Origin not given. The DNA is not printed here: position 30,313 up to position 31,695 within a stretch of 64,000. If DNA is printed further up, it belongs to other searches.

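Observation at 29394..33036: Aminotransferase, Gmd-like, Fcl/ColC-like and LbH acetyltransferase block: a GDP-hexose branch feeding several deoxy/amino sugars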

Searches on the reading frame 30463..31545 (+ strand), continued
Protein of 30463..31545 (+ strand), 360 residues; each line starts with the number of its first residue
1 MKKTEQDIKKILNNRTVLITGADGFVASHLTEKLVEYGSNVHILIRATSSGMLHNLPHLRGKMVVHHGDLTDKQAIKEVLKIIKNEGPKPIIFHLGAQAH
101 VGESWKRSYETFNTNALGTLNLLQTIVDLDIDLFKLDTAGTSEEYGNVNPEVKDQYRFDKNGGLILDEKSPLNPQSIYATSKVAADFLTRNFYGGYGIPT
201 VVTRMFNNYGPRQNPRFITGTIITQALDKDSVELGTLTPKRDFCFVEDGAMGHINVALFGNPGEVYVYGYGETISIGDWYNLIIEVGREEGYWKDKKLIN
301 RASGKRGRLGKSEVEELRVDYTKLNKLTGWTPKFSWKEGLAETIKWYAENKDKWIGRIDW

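Call 21: find_encoding_contigs(protein=P0102, flank=8000, max_places=2)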
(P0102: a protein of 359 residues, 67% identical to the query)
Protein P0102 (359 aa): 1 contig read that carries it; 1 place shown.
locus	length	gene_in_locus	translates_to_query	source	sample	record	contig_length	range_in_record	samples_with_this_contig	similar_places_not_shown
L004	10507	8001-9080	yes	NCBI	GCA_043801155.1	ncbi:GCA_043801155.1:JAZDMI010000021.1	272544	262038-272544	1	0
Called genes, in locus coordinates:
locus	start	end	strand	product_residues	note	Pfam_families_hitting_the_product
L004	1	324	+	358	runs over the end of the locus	PF02350:Epimerase_2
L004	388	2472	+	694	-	PF13231:PMT_2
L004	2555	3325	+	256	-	PF05401:NodS (weak), PF13489:Methyltransf_23, PF03848:TehB (weak), PF05175:MTS (faint), PF13847:Methyltransf_31, PF08241:Methyltransf_11, PF08242:Methyltransf_12, PF13649:Methyltransf_25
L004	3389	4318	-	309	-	PF00535:Glycos_transf_2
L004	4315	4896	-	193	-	PF18915:DUF5667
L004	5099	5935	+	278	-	PF00535:Glycos_transf_2, PF10111:Glyco_tranf_2_2 (faint), PF13641:Glyco_tranf_2_3 (weak)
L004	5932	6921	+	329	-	PF01073:3Beta_HSD, PF01370:Epimerase, PF02719:Polysacc_synt_2, PF04321:RmlD_sub_bind, PF05368:NmrA, PF13460:NAD_binding_10, PF16363:GDP_Man_Dehyd, PF07993:NAD_binding_4 (weak)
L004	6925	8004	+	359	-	PF01041:DegT_DnrJ_EryC1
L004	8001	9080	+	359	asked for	PF01073:3Beta_HSD, PF01370:Epimerase, PF02719:Polysacc_synt_2, PF07993:NAD_binding_4, PF16363:GDP_Man_Dehyd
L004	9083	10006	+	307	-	PF01073:3Beta_HSD, PF01370:Epimerase, PF02719:Polysacc_synt_2 (faint), PF07993:NAD_binding_4 (faint), PF16363:GDP_Man_Dehyd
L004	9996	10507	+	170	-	PF02310:B12-binding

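Call 23: find_encoding_contigs(protein=window:30463-31545:+, flank=10000, max_places=4)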
Protein window:30463-31545:+ (360 aa): no gene with exactly this product is on record in the collection.

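Call 25: find_related_loci(query=A1, collection=genome_contigs, flank=10000)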
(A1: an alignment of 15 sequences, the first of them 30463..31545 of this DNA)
Query A1 (360 aa) in genome_contigs; peptide patterns used: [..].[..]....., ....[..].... (x = any residue, [..] = any of these).
600 stretches matched a pattern (row limit reached: there are more); 575 encode a relative of the query (tblastn E <= 1e-3); the best 80 are kept; 80 distinct loci.
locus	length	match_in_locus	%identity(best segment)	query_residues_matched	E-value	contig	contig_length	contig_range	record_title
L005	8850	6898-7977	96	1-360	0e+0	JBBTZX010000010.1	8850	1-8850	MAG: Patescibacteria group bacterium isolate H14-bin027_1 H14_bin027_1_000000000010, whole genome shotgun sequence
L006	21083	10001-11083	93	1-360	0e+0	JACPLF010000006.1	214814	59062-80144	MAG: Candidatus Levyibacteriota bacterium isolate NC_groundwater_514_Ag_S-0.1um_37_12 S35_SO-1_scaffold_96964, whole gen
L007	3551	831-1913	88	1-360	0e+0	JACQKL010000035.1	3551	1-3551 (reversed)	MAG: Candidatus Levyibacteriota bacterium isolate NC_groundwater_1176_Ag_S-0.1um_36_263 S_p1_S3_coassembly_k141_1787454,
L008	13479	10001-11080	86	1-360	0e+0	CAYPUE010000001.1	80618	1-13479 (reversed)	MAG TPA_asm: uncultured Gammaproteobacteria bacterium isolate SRP269290_co2_354 genome assembly, contig: NODE_207_length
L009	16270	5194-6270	81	3-360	0e+0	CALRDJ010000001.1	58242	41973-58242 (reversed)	MAG: Candidatus Levybacteria bacterium GW2011_GWA1_37_16 isolate TH-11nov19-213 genome assembly, contig: TH-11nov19-C107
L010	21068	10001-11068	69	4-360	4e-177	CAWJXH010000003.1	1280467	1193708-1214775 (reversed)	MAG: uncultured Chloroflexia bacterium isolate MFD01299.bin.1.229 genome assembly, contig: contig_20656, whole genome sh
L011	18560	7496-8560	66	5-360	8e-169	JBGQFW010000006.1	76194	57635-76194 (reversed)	MAG: Candidatus Methylomirabilia bacterium isolate OBJ2_061818_090_42 k141_1104899_length_76194_cov_15.9310, whole genom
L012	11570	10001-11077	65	1-360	1e-168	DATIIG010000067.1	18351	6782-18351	MAG TPA_asm: Candidatus Saccharimonadales bacterium isolate SMAG_U15658 k141_787277, whole genome shotgun sequence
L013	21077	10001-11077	67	1-360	1e-167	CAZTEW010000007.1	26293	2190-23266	MAG TPA_asm: uncultured Gammaproteobacteria bacterium isolate binchicken_co266_151 genome assembly, contig: NODE_3067_le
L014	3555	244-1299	67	8-360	1e-174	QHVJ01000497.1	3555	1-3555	MAG: Acidobacteria bacterium isolate AA35 14_1009_16_40cm_scaffold_125676_curated, whole genome shotgun sequence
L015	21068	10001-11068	66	4-360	1e-166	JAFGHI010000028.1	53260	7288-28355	MAG: Candidatus Omnitrophota bacterium isolate Zod_Metabat.1447 k87_5746270, whole genome shotgun sequence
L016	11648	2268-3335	64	4-360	3e-166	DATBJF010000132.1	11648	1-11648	MAG TPA_asm: Candidatus Methylomirabilota bacterium isolate SMAG_U3913 k141_458646, whole genome shotgun sequence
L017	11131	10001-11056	67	8-360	3e-166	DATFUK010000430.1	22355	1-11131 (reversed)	MAG TPA_asm: Candidatus Methylomirabilota bacterium isolate SMAG_U9435 k141_1612987, whole genome shotgun sequence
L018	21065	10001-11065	65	5-360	1e-165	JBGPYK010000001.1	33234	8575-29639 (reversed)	MAG: Candidatus Methylomirabilia bacterium isolate OBJ1_062018_090_15 k141_500818_length_33234_cov_67.7851, whole genome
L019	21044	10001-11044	67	12-360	5e-165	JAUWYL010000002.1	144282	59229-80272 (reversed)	MAG: bacterium isolate CSMAG_2709 CSMAG_2709_k141_688593_length_144282_cov_14.0656, whole genome shotgun sequence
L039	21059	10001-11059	59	6-360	7e-148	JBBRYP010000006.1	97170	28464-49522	MAG: Gaiellales bacterium isolate La5_metabat2.126 La5_metabat2.126_K_1102587_L_97170_cov_54.0234, whole genome shotgun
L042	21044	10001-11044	60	11-360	2e-147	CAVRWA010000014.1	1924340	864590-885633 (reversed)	MAG: uncultured Actinomycetes bacterium isolate MFD02199.bin.1.209 genome assembly, contig: contig_911, whole genome sho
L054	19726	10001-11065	59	6-360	4e-146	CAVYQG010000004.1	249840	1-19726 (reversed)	MAG: uncultured Actinomycetes bacterium isolate MFD06229.bin.2.154 genome assembly, contig: contig_57586, whole genome s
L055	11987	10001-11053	60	10-360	8e-146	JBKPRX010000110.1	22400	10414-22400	MAG: Actinomycetota bacterium isolate GS_EKS_MAG_00037 GS_EKS_000002274995, whole genome shotgun sequence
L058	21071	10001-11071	58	1-360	4e-146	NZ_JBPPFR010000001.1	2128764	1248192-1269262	Haloarchaeobius baliensis strain 2b_61_3 NBRC.110517_ctg01, whole genome shotgun sequence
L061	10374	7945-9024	59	1-360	2e-145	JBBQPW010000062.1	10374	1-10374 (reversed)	MAG: Gaiellales bacterium isolate Co_metawrap_1534 Cmw_1534_k141_18143123_length_10374_cov_20.9922, whole genome shotgun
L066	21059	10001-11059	59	6-360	1e-145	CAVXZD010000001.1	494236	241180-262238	MAG: uncultured Actinomycetes bacterium isolate MFD09126.bin.2.9 genome assembly, contig: contig_11713, whole genome sho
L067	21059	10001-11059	59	6-360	1e-145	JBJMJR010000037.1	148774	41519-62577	MAG: Gaiellaceae bacterium isolate H2_16_all_fractions_metab_conc_19_69_35 k255_3380139, whole genome shotgun sequence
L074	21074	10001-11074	58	1-360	8e-145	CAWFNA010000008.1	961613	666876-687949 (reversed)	MAG: uncultured Actinomycetes bacterium isolate MFD03975.bin.2.249 genome assembly, contig: contig_58083, whole genome s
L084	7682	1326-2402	58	1-360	3e-144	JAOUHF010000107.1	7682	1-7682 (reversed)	MAG: Thermoleophilia bacterium isolate 4_1_May_SF_Bin55 4_1_May_SF_Bin55_scaffold_4468_c1, whole genome shotgun sequence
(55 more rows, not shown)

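Call 29: search_protein_families(library=pfam, proteins=[L066:1239-2543:-, L058:6854-7825:-, L054:2746-4224:+, L084:3333-5027:+, L055:10891-11970:-, L074:14635-16131:+, L039:15296-16840:-, L019:14173-15363:+, L042:13866-14774:+, L061:100-1536:+], max_evalue=0.00001)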
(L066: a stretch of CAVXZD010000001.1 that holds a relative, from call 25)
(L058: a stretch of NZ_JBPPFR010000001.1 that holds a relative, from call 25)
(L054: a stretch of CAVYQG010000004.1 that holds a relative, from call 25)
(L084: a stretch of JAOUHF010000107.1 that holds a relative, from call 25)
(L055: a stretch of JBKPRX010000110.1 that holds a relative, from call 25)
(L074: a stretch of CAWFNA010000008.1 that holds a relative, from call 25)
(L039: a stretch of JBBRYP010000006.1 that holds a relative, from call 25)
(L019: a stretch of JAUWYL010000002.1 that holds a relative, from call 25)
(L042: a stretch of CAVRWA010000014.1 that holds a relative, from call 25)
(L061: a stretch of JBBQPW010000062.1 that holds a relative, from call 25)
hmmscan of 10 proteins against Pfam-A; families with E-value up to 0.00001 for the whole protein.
L066:1239-2543:- (434 aa): 1 family
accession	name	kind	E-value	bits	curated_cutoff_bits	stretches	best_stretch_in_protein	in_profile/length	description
PF00535.33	Glycos_transf_2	-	3.5e-09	37.3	23.3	1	49-127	53-131/168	Glycosyl transferase family 2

L058:6854-7825:- (323 aa): 2 families
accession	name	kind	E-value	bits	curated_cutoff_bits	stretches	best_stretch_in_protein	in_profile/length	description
PF00535.33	Glycos_transf_2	-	1.1e-22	81.1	23.3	1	10-167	1-164/168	Glycosyl transferase family 2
PF13641.12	Glyco_tranf_2_3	-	6.4e-07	30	27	1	9-134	3-137/230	Glycosyltransferase like family 2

L054:2746-4224:+ (492 aa): 5 families
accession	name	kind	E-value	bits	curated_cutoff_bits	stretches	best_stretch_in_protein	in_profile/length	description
PF00534.26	Glycos_transf_1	-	1.4e-26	93.5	26.4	1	319-452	9-153/172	Glycosyl transferases group 1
PF13692.12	Glyco_trans_1_4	-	6.1e-26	91.8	27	1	326-453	2-138/142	Glycosyl transferases group 1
PF13439.12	Glyco_transf_4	-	3.3e-17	63.5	28.5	1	153-315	2-169/170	Glycosyltransferase Family 4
PF13579.12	Glyco_trans_4_4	-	4.4e-10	40.6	29.7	1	153-309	1-156/158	Glycosyl transferase 4-like domain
PF20706.3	GT4-conflict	-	3.5e-07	30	26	1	383-458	271-340/385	Family 4 Glycosyltransferase in conflict systems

L084:3333-5027:+ (564 aa): 0 families

L055:10891-11970:- (359 aa): 0 families

L074:14635-16131:+ (498 aa): 0 families

L039:15296-16840:- (514 aa): 2 families
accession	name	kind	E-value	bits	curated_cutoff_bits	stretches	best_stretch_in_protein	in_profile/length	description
PF02397.22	Bac_transf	-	2.1e-60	203.8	27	1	321-508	1-178/179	Bacterial sugar transferase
PF13727.12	CoA_binding_3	-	7.2e-07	29.8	25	1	122-285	12-175/175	CoA-binding domain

L019:14173-15363:+ (396 aa): 2 families
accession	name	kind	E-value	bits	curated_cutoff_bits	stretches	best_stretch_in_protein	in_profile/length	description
PF13692.12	Glyco_trans_1_4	-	3.8e-27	95.7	27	1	208-356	2-142/142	Glycosyl transferases group 1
PF00534.26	Glycos_transf_1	-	6.3e-26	91.4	26.4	1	206-369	14-171/172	Glycosyl transferases group 1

L042:13866-14774:+ (302 aa): 0 families

L061:100-1536:+ (478 aa): 0 families
